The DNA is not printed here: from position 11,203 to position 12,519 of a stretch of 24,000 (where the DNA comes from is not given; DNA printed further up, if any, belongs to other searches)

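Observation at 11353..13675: Heliorhodopsin is the last gene of a compact DUF389 / 4-TM / heliorhodopsin operon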

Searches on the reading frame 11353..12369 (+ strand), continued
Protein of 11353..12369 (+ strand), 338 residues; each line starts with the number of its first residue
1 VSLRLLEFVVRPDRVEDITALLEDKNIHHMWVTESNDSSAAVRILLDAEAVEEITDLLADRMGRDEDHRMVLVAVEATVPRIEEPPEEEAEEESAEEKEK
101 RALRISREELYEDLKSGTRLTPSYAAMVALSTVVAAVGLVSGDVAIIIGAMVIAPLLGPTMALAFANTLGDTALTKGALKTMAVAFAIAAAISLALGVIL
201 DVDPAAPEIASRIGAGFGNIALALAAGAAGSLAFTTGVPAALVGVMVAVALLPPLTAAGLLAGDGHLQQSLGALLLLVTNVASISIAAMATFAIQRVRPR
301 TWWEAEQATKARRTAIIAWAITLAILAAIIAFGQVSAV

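Call 52: find_encoding_contigs(protein=P0134, flank=5000, max_places=2)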
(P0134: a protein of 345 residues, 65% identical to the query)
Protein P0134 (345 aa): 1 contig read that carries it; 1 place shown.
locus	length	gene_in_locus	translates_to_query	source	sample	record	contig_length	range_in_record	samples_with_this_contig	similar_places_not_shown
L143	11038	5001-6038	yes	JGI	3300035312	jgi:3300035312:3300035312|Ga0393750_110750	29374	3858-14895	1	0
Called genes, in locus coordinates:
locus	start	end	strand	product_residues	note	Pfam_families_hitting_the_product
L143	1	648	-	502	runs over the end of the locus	PF01935:DUF87 (weak), PF05872:HerA_C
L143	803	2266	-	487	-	PF00199:Catalase, PF06628:Catalase-rel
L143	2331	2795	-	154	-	PF01475:FUR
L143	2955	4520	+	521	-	PF01564:Spermine_synth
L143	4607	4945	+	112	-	PF07411:DUF1508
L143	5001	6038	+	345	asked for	PF04087:DUF389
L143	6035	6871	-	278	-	PF13847:Methyltransf_31, PF08241:Methyltransf_11, PF08242:Methyltransf_12, PF13649:Methyltransf_25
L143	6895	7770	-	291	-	-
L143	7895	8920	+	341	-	PF01207:Dus, PF01180:DHO_dh (faint)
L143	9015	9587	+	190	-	PF00210:Ferritin, PF02915:Rubrerythrin, PF21349:RUBY_RBDX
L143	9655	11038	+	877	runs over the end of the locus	PF01326:PPDK_N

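Call 66: find_encoding_contigs(protein=P0185, flank=3000, max_places=2)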
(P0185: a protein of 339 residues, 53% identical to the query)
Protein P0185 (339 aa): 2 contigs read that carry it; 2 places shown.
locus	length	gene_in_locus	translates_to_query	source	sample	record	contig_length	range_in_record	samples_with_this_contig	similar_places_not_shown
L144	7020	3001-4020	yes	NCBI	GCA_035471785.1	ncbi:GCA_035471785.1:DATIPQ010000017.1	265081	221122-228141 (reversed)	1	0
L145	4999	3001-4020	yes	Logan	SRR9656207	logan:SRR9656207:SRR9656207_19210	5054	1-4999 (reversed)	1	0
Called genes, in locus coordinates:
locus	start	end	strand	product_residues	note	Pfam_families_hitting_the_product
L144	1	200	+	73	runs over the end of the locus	-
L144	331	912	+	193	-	PF10755:DUF2585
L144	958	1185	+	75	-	-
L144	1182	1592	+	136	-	PF01850:PIN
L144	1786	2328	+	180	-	PF18029:Glyoxalase_6 (faint), PF00903:Glyoxalase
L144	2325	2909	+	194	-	PF07638:Sigma70_ECF, PF04542:Sigma70_r2, PF08281:Sigma70_r4_2, PF04545:Sigma70_r4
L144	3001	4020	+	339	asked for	PF04087:DUF389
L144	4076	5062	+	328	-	PF01904:DUF72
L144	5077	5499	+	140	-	PF00903:Glyoxalase (faint)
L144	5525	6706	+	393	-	PF01053:Cys_Met_Meta_PP, PF00155:Aminotran_1_2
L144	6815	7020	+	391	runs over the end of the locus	PF04389:Peptidase_M28, PF05343:Peptidase_M42 (faint), PF01546:Peptidase_M20, PF07687:M20_dimer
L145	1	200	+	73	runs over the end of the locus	-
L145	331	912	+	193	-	PF10755:DUF2585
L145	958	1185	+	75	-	-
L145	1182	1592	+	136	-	PF01850:PIN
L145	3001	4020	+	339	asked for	PF04087:DUF389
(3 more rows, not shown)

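Call 67: find_encoding_contigs(protein=P0221, flank=3000, max_places=2)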
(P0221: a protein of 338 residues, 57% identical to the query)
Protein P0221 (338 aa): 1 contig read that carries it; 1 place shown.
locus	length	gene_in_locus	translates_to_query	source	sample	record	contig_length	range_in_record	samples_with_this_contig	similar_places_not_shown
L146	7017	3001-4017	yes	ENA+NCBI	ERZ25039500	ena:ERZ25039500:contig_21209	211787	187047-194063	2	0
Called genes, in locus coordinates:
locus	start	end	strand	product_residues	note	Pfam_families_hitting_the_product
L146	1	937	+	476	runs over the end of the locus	PF00171:Aldedh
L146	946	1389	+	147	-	PF03061:4HBT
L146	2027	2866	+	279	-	PF13452:FAS1_DH_region (faint), PF22622:MFE-2_hydrat-2_N, PF01575:MaoC_dehydratas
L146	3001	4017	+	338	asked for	PF04087:DUF389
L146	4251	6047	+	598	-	PF00501:AMP-binding, PF23562:AMP-binding_C_3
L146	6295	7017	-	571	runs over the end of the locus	PF01979:Amidohydro_1, PF07969:Amidohydro_3 (weak), PF13382:Adenine_deam_C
